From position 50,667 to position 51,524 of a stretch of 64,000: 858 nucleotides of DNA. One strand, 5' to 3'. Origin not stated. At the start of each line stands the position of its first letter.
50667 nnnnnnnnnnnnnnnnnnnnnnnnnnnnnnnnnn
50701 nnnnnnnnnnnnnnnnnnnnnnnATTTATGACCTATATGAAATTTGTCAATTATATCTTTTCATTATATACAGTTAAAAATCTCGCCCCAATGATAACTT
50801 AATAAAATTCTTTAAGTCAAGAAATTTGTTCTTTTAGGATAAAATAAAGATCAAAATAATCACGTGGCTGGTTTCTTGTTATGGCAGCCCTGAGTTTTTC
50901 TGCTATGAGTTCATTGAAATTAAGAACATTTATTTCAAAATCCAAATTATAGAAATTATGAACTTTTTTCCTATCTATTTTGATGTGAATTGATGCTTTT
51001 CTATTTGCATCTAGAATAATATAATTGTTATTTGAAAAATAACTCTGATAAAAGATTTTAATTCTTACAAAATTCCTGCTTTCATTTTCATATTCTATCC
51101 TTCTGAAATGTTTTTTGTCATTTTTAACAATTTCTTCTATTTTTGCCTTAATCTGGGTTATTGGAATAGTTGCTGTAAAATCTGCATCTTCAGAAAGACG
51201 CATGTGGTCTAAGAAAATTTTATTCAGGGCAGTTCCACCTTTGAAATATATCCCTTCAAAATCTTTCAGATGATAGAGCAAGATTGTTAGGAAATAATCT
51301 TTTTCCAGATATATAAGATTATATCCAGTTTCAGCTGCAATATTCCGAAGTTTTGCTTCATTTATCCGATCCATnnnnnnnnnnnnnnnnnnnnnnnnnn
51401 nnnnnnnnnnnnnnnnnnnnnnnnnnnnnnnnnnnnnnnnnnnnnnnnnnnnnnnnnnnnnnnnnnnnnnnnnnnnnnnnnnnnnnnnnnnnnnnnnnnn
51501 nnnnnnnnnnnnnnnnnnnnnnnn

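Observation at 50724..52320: AbiEi/AbiEii toxin-antitoxin pair in an AT-rich stretch abutting tRNA-Arg: possible small integrated island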

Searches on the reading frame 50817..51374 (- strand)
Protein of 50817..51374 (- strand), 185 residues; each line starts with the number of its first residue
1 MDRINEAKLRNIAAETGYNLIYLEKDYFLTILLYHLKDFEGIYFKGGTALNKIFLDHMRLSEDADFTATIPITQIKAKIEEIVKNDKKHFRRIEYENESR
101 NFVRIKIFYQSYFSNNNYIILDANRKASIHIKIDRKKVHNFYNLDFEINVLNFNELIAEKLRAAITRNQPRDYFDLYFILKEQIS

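Call 8: search_protein_families(library=padloc, proteins=[window:50817-51374:-], max_evalue=1)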
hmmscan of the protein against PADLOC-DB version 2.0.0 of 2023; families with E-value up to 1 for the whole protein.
window:50817-51374:- (185 aa): 28 families (the best 25 are shown)
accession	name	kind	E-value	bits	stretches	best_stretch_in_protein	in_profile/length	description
PDLC02304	AbiEii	-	2.1e-31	107.8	1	4-182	2-190/260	AbiEii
PDLC02323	AbiEii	-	2.1e-23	81.2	1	4-184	2-188/248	AbiEii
PDLC02305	AbiEii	-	1.1e-17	62.2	1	4-182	3-193/306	AbiEii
PDLC02292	AbiEii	-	3e-17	61.3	1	12-127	17-132/283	AbiEii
PDLC02294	AbiEii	-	2.4e-15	55.1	1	41-182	44-188/260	AbiEii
PDLC02290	AbiEii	-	7e-14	50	1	29-183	12-163/290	AbiEii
PDLC02317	AbiEii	-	7.9e-14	49.4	1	4-178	2-201/396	AbiEii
PDLC02318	AbiEii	-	2.4e-13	48.1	1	4-182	4-186/280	AbiEii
PDLC02303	AbiEii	-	3.2e-13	47.7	1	7-179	4-181/249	AbiEii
PDLC02289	AbiEii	-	5.2e-13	47.2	1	7-104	16-103/309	AbiEii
PDLC02316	AbiEii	-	3e-11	41.3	1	9-92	14-103/314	AbiEii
PDLC02297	AbiEii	-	8.3e-11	39.8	1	5-132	4-124/307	AbiEii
PDLC02307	AbiEii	-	1.8e-10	39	1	35-183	18-148/219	AbiEii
PDLC02328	AbiEii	-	2.3e-10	38.7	1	42-182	15-144/203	AbiEii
PDLC02299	AbiEii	-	5.9e-10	37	1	7-163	10-173/344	AbiEii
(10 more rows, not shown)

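Call 10: search_protein_families(library=pfam, proteins=[window:50817-51374:-], max_evalue=1)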
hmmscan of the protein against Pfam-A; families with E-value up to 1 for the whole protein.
window:50817-51374:- (185 aa): 2 families
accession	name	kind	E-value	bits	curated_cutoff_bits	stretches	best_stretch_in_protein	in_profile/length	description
PF08843.17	AbiEii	-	1.8e-24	87.5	22.5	1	33-182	6-171/238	Nucleotidyl transferase AbiEii toxin, Type IV TA system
PF17760.6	UvrA_inter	-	0.0086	16.4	23.3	1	82-139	25-81/109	UvrA interaction domain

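Call 11: search_protein_families(library=ncbifam, proteins=[window:50817-51374:-], max_evalue=1)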
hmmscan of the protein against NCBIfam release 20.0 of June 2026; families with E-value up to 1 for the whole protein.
window:50817-51374:- (185 aa): 1 family
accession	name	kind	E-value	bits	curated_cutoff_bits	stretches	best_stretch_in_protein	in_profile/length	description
TIGR04153.1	cyanosortA_assc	subfamily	0.034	14.1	100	1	63-169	3-116/185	cyanoexosortase A system-associated protein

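Call 14: find_encoding_contigs(protein=window:50817-51374:-, flank=10000, max_places=6)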
Protein window:50817-51374:- (185 aa): 1 contig read that carries it; 1 place shown.
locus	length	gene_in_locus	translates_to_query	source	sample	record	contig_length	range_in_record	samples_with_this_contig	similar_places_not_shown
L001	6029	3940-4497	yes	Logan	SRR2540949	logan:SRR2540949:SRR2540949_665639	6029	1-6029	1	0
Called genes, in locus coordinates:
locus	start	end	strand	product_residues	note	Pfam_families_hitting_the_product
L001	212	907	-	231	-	PF01193:RNA_pol_L, PF01000:RNA_pol_A_bac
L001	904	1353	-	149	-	PF00411:Ribosomal_S11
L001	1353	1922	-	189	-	PF01479:S4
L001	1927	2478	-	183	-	PF00416:Ribosomal_S13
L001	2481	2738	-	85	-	PF00736:EF1_GNE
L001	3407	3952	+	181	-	-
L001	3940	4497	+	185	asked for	PF08843:AbiEii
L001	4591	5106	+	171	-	PF06325:PrmA (weak), PF05175:MTS (weak), PF13649:Methyltransf_25 (weak)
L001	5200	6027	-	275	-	?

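Call 15: find_homologous_proteins(query=window:50817-51374:-)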
Query window:50817-51374:- (185 aa): 600 proteins with E <= 0.001 among 721 candidates; the best 120 are listed.
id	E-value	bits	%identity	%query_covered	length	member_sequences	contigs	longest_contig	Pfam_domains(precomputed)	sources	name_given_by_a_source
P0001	1.5e-113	395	100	100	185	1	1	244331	PF08843.18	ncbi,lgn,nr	ncbi:nucleotidyl transferase AbiEii/AbiGii toxin family protein [Candidatus Micrarchaeota archaeon]|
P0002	4.1e-87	309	77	98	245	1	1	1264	PF08843.18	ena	-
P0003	4.3e-86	305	74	99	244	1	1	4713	PF08843.18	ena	-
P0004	7.7e-86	304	75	98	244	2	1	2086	PF08843.18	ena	-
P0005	2.0e-84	300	72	99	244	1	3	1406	PF08843.18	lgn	-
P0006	4.4e-84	299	73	99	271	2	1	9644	PF08843.18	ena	-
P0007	8.3e-84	298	74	98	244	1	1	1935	PF08843.18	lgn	-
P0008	4.9e-83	295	73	98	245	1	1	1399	PF08843.18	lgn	-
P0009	5.8e-82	292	71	98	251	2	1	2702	PF08843.18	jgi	-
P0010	9.7e-80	285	73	99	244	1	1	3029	PF08843.18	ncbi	-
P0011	2.0e-79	284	70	98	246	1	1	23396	PF08843.18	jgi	jgi:predicted nucleotidyltransferase component of viral defense system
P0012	2.9e-79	283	70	97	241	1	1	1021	PF08843.18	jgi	jgi:predicted nucleotidyltransferase component of viral defense system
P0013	3.3e-74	267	68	97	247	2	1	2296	PF08843.18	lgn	-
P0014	2.6e-69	251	63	98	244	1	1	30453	PF08843.18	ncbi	-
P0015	2.5e-67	244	58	98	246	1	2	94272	PF08843.18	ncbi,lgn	-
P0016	1.8e-66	241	61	97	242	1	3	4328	PF08843.18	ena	-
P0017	8.4e-64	233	60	98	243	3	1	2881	PF08843.18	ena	-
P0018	5.2e-63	230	62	98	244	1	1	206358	PF08843.18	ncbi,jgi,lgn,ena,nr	ncbi:MAG: nucleotidyl transferase AbiEii/AbiGii toxin family protein [Nanoarchaeota archaeon]|nr:nuc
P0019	6.4e-63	230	60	97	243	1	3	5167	PF08843.18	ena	-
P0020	2.4e-62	228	57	99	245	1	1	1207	PF08843.18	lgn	-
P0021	3.8e-61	224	58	97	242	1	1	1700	PF08843.18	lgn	-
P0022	7.0e-61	223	57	97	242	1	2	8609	PF08843.18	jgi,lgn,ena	jgi:predicted nucleotidyltransferase component of viral defense system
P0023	1.5e-60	222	58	99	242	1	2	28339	PF08843.18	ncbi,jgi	jgi:predicted nucleotidyltransferase component of viral defense system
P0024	1.5e-60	222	58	98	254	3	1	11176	PF08843.18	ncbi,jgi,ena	-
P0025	2.3e-60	221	59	98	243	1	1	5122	PF08843.18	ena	-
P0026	2.4e-60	221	58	97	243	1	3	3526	PF08843.18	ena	-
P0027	2.7e-60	221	59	98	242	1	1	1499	PF08843.18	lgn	-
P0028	1.4e-59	219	59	98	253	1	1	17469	PF08843.18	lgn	-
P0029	1.4e-59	219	58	99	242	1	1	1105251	PF08843.18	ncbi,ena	-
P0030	1.5e-59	219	58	98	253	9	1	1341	PF08843.18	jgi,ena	-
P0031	2.1e-59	218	56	99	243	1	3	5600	PF08843.18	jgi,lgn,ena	-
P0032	2.6e-59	218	56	99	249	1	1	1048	PF08843.18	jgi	-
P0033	3.4e-59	218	59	96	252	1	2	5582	PF08843.18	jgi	-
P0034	3.8e-59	218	58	98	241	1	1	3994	PF08843.18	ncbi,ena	-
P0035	3.9e-59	218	57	98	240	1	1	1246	PF08843.18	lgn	-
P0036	4.8e-59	217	57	97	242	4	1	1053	PF08843.18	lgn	-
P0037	8.7e-59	216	54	98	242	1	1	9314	PF08843.18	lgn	-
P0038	9.3e-59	216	58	98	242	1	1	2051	PF08843.18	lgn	-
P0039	1.4e-58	216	54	99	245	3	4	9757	PF08843.18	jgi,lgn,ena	-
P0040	1.5e-58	216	56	99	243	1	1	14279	PF08843.18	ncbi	-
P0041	6.3e-58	214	56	99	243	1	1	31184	PF08843.18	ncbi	-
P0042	9.5e-58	213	57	98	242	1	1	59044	PF08843.18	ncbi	-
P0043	1.0e-57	213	58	97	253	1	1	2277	PF08843.18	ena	-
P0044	2.2e-57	212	56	97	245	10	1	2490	PF08843.18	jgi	jgi:predicted nucleotidyltransferase component of viral defense system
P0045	2.4e-57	212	54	97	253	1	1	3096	PF08843.18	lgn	-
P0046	2.6e-57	212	56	97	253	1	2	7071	PF08843.18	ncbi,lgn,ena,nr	ncbi:nucleotidyl transferase AbiEii/AbiGii toxin family protein [archaeon]|nr:nucleotidyl transferas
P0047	2.9e-57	211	57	98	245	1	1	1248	PF08843.18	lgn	-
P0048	4.7e-57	211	57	98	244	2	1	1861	PF08843.18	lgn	-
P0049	4.7e-57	211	57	98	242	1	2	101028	PF08843.18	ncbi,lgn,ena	-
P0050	5.0e-57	211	58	98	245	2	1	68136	PF08843.18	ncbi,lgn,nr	ncbi:MAG: nucleotidyl transferase AbiEii/AbiGii toxin family protein [Candidatus Aenigmarchaeota arc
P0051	8.3e-57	210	56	98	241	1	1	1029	PF08843.18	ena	-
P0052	8.8e-57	210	58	96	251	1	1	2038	PF08843.18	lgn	-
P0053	8.8e-57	210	58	98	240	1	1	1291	PF08843.18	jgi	jgi:predicted nucleotidyltransferase component of viral defense system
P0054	1.2e-56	209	59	94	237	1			PF08843.18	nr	nr:hypothetical protein [Nanoarchaeum sp.]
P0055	2.9e-56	208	53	99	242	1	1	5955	PF08843.18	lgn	-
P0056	3.1e-56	208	55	98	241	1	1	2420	PF08843.18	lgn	-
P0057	3.3e-56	208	55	99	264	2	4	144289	PF08843.18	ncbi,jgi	-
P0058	6.0e-56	207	56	97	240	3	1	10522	PF08843.18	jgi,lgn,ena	-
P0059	6.2e-56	207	57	96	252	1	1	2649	PF08843.18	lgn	-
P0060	6.6e-56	207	54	97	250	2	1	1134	PF08843.18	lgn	-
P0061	1.2e-55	206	56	99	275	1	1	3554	PF08843.18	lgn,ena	-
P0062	1.4e-55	206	55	97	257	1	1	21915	PF08843.18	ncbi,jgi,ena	ncbi:MAG: nucleotidyl transferase AbiEii/AbiGii toxin family protein [archaeon]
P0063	1.6e-55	206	55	98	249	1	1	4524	PF08843.18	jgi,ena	-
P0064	2.5e-55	205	55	96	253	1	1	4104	PF08843.18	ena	-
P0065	3.0e-55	205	57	98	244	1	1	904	PF08843.18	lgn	-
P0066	3.0e-55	205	54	99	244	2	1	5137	PF08843.18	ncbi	-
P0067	3.6e-55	205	57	96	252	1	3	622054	PF08843.18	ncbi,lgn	ncbi:MAG: nucleotidyl transferase AbiEii/AbiGii toxin family protein [Candidatus Aenigmatarchaeota a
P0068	3.6e-55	205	54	97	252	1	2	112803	PF08843.18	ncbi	ncbi:MAG: nucleotidyl transferase AbiEii/AbiGii toxin family protein [Candidatus Hydrothermarchaeale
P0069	3.8e-55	205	53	96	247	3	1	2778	PF08843.18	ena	-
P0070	5.3e-55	204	54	100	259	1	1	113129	PF08843.18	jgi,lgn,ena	-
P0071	5.4e-55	204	55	98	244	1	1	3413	PF08843.18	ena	-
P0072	6.3e-55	204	54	99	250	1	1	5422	PF08843.18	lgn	-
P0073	6.4e-55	204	57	96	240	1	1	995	PF08843.18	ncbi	-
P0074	6.6e-55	204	55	97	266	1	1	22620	PF08843.18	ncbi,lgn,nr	ncbi:MAG: nucleotidyl transferase AbiEii/AbiGii toxin family protein [archaeon]|nr:nucleotidyl trans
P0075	7.3e-55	204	53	98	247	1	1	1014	PF08843.18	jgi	jgi:predicted nucleotidyltransferase component of viral defense system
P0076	7.6e-55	204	56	98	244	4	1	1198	PF08843.18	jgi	-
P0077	8.7e-55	203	54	100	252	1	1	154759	PF08843.18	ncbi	ncbi:MAG: nucleotidyl transferase AbiEii/AbiGii toxin family protein [Candidatus Diapherotrites arch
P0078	1.0e-54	203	55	96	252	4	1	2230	PF08843.18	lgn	-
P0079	1.9e-54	202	54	98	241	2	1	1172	PF08843.18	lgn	-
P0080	2.1e-54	202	54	97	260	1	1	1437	PF08843.18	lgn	-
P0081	2.1e-54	202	55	97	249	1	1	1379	PF08843.18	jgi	jgi:predicted nucleotidyltransferase component of viral defense system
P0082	2.5e-54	202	55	96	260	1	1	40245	PF08843.18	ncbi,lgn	-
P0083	3.2e-54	202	55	99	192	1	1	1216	PF08843.18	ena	-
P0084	3.3e-54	201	55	97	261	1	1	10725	PF08843.18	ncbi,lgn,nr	ncbi:MAG: nucleotidyl transferase AbiEii/AbiGii toxin family protein [archaeon]|nr:nucleotidyl trans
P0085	4.4e-54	201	57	96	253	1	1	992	PF08843.18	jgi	jgi:predicted nucleotidyltransferase component of viral defense system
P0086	5.9e-54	201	55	96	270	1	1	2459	PF08843.18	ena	-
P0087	6.5e-54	200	54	96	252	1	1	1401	PF08843.18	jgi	jgi:predicted nucleotidyltransferase component of viral defense system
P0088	6.9e-54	200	54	99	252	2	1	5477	PF08843.18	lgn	-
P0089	7.9e-54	200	55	96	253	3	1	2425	PF08843.18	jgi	jgi:predicted nucleotidyltransferase component of viral defense system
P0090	8.5e-54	200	54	96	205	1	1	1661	PF08843.18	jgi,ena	-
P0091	1.0e-53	200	54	96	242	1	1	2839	PF08843.18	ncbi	-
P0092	1.1e-53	200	54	98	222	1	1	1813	PF08843.18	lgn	-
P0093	1.1e-53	200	52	99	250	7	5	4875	PF08843.18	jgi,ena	-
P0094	1.2e-53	200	55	97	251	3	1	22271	PF08843.18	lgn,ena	-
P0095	1.4e-53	199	55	98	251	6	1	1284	PF08843.18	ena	-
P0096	1.5e-53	199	52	98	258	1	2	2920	PF08843.18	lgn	-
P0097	1.6e-53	199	54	98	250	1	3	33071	PF08843.18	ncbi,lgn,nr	ncbi:MAG: nucleotidyl transferase AbiEii/AbiGii toxin family protein [Nanoarchaeota archaeon]|nr:nuc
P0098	2.9e-53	198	54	97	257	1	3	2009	PF08843.18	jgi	jgi:predicted nucleotidyltransferase component of viral defense system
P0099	4.4e-53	198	53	98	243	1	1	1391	PF08843.18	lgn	-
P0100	4.5e-53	198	55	97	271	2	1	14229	PF08843.18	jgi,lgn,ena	-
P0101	6.0e-53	197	54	96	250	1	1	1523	PF08843.18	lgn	-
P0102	7.0e-53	197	53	98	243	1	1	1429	PF08843.18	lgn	-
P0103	9.8e-53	197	53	99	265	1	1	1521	PF08843.18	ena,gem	-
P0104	1.1e-52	197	49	99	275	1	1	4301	PF08843.18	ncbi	-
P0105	1.2e-52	196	51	99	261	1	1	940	PF08843.18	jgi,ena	-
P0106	1.3e-52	196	50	99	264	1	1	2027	PF08843.18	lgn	-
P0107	1.4e-52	196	52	97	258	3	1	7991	PF08843.18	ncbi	ncbi:MAG: nucleotidyl transferase AbiEii/AbiGii toxin family protein [Methanobacteriota archaeon]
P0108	1.6e-52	196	51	99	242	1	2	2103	PF08843.18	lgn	-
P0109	1.6e-52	196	52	99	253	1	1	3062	PF08843.18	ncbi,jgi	-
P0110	3.0e-52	195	53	96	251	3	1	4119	PF08843.18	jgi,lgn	-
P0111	4.9e-52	194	51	99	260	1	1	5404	PF08843.18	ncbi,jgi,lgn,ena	ncbi:MAG: nucleotidyl transferase AbiEii/AbiGii toxin family protein [archaeon]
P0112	5.2e-52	194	50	99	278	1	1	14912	PF08843.18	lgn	-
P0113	7.0e-52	194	54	97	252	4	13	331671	PF08843.18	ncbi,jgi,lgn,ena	-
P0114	7.6e-52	194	52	98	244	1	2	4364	PF08843.18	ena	-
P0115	1.0e-51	193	49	99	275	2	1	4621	PF08843.18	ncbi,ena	-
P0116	1.2e-51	193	51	98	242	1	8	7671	PF08843.18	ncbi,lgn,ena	-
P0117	1.8e-51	193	52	96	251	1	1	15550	PF08843.18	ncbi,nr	ncbi:MAG: nucleotidyl transferase AbiEii/AbiGii toxin family protein [Candidatus Aenigmarchaeota arc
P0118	3.3e-51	192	49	99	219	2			PF08843.18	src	-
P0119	3.7e-51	192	50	100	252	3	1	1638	PF08843.18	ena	-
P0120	5.0e-51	191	51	100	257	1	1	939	PF08843.18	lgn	-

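Call 23: find_encoding_contigs(protein=P0006, flank=6000, max_places=3)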
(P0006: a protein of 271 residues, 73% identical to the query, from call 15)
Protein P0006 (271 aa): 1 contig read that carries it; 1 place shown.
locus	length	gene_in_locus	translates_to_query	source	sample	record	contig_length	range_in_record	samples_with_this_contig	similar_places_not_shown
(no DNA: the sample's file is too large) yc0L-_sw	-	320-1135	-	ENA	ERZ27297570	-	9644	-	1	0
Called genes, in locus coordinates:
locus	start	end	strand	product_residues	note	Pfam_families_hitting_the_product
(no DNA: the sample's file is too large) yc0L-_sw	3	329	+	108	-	?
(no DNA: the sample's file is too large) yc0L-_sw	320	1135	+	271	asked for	PF08843:AbiEii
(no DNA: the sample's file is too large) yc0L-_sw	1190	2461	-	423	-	PF01979:Amidohydro_1, PF07969:Amidohydro_3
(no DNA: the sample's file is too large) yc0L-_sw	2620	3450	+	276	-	-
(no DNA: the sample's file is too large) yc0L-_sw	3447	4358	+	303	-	PF00294:PfkB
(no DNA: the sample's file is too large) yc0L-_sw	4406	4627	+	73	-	PF02697:VAPB_antitox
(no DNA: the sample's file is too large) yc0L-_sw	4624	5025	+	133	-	PF01850:PIN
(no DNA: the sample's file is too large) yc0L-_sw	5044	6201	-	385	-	PF01970:TctA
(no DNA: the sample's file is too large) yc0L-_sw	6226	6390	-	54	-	PF15919:HicB_lk_antitox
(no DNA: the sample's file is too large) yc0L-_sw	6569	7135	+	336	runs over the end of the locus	-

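Call 24: find_encoding_contigs(protein=P0011, flank=8000, max_places=3)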
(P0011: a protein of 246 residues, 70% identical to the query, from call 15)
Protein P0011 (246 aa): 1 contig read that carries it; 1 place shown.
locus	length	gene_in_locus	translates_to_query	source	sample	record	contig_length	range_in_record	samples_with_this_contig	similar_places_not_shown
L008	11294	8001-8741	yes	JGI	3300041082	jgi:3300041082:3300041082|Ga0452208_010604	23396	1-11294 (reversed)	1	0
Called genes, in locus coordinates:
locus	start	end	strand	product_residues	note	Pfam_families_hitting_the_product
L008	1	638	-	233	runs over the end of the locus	PF02616:SMC_ScpA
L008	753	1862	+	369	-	PF00571:CBS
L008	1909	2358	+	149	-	-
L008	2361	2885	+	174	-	PF01988:VIT1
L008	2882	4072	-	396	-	PF01979:Amidohydro_1, PF07969:Amidohydro_3 (weak), PF12890:DHOase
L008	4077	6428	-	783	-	PF13432:TPR_16, PF00515:TPR_1, PF13414:TPR_11, PF00515:TPR_1, PF13414:TPR_11, PF00515:TPR_1, PF14890:Intein_splicing, PF00004:AAA, +15 more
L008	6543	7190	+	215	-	PF09414:RNA_ligase (weak)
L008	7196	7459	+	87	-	-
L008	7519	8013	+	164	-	-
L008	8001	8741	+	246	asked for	PF08843:AbiEii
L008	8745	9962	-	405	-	PF03952:Enolase_N, PF00113:Enolase_C, PF13378:MR_MLE_C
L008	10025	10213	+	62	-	PF02597:ThiS, PF21965:SAMP2 (weak)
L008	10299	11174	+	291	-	PF01171:ATP_bind_3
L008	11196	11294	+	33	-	?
